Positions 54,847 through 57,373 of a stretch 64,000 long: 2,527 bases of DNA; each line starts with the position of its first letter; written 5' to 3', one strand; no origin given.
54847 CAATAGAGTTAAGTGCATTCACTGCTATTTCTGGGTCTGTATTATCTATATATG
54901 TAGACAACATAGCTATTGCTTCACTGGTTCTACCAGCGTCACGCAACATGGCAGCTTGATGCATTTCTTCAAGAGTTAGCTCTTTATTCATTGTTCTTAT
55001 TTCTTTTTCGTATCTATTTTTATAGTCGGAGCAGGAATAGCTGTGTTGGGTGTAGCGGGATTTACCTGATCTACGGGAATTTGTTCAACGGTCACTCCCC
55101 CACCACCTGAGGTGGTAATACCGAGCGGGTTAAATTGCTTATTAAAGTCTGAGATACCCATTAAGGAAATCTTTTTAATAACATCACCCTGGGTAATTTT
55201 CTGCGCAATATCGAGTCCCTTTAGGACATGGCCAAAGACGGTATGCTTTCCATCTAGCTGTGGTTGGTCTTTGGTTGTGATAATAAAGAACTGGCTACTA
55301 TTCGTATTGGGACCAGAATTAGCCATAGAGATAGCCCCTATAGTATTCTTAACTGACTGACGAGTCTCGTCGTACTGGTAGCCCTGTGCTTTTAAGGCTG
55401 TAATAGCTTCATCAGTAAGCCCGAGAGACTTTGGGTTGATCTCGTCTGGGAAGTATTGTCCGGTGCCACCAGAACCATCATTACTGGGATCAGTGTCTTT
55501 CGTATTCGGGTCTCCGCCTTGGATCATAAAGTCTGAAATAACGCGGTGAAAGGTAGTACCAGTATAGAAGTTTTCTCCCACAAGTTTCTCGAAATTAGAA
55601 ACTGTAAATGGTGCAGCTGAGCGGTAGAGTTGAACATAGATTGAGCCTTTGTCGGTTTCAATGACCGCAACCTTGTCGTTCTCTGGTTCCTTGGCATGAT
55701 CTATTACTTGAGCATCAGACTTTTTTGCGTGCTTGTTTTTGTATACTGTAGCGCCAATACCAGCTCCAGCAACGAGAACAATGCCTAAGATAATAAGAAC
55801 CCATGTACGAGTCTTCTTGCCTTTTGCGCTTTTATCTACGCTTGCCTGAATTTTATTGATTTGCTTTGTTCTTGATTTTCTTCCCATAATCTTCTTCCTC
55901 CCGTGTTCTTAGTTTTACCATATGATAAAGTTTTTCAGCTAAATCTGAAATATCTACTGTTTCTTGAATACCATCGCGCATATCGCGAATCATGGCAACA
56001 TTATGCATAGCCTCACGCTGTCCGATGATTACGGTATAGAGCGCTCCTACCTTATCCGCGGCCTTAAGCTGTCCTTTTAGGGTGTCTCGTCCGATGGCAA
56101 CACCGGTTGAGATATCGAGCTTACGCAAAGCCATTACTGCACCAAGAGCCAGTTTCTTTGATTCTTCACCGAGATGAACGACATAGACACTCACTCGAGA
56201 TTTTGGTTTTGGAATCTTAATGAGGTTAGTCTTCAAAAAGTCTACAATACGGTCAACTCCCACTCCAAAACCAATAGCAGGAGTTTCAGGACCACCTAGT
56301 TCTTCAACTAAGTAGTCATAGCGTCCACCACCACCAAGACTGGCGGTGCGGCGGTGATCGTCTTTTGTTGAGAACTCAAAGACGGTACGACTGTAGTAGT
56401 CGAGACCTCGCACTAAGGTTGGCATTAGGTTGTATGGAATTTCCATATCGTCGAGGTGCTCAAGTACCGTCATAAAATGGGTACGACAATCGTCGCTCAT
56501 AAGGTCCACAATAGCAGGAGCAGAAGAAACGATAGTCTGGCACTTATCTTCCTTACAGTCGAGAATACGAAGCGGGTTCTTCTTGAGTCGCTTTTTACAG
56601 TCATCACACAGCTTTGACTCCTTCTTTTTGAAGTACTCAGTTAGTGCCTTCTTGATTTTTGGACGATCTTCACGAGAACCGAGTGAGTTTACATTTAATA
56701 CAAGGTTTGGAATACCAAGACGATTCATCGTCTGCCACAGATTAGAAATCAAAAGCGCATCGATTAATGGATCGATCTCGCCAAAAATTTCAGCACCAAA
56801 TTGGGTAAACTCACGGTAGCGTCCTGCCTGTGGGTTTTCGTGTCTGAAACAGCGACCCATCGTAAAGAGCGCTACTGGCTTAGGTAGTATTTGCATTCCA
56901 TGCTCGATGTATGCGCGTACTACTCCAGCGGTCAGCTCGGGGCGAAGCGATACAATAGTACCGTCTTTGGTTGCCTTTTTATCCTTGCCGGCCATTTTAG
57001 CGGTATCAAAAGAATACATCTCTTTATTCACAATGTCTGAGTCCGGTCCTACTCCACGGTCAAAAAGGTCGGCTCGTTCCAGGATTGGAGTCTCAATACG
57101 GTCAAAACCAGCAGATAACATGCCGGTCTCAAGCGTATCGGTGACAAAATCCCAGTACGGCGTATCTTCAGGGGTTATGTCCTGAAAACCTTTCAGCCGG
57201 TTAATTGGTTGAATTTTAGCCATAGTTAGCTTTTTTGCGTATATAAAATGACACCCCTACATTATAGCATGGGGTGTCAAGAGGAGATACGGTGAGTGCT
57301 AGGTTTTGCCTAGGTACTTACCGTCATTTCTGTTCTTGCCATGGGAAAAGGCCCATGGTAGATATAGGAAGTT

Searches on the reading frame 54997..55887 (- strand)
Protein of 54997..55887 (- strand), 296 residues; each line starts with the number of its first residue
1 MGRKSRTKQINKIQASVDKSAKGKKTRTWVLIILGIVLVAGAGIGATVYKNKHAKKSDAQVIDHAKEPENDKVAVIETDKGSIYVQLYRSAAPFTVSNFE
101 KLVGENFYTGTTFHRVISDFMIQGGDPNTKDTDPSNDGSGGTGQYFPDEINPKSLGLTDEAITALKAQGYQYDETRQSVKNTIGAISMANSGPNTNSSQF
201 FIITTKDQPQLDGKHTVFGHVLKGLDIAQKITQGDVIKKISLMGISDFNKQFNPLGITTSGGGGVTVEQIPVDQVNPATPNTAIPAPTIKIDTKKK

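Call 63: search_protein_families(library=pfam, proteins=[window:54997-55887:-], max_evalue=0.001)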
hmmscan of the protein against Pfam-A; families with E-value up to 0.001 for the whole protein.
window:54997-55887:- (296 aa): 1 family
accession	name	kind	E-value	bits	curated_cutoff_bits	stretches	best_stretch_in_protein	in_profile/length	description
PF00160.26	Pro_isomerase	-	7e-46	156.8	21.7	1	75-237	3-143/159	Cyclophilin type peptidyl-prolyl cis-trans isomerase/CLD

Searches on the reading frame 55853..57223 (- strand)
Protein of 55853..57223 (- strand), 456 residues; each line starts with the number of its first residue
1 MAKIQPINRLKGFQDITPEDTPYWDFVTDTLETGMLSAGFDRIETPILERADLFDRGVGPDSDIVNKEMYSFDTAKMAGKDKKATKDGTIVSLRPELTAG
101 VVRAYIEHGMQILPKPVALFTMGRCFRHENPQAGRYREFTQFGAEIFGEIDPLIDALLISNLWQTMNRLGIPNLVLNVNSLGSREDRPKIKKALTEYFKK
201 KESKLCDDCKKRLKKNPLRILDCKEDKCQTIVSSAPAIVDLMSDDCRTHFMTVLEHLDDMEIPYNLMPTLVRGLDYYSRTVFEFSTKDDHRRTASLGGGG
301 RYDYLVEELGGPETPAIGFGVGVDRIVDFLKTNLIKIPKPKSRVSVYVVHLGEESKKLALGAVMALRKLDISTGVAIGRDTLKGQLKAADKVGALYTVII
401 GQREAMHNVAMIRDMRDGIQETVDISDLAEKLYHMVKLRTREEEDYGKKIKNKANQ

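Call 8: search_protein_families(library=pfam, proteins=[window:55853-57223:-], max_evalue=0.001)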
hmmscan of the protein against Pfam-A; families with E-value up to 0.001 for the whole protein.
window:55853-57223:- (456 aa): 4 families
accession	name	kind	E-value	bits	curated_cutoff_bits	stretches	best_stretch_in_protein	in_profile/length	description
PF13393.11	tRNA-synt_His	-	1.4e-32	113.7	25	1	12-326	1-308/308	Histidyl-tRNA synthetase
PF03129.25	HGTP_anticodon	-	1.2e-10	41.8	21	1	346-432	2-91/94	Anticodon binding domain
PF00587.30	tRNA-synt_2b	-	3.5e-10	40.7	29.3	1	92-309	12-145/179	tRNA synthetase class II core domain (G, H, P, S and T)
PF00152.25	tRNA-synt_2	-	2e-05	24.2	25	0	119-146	94-121/308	tRNA synthetases class II (D, K and N)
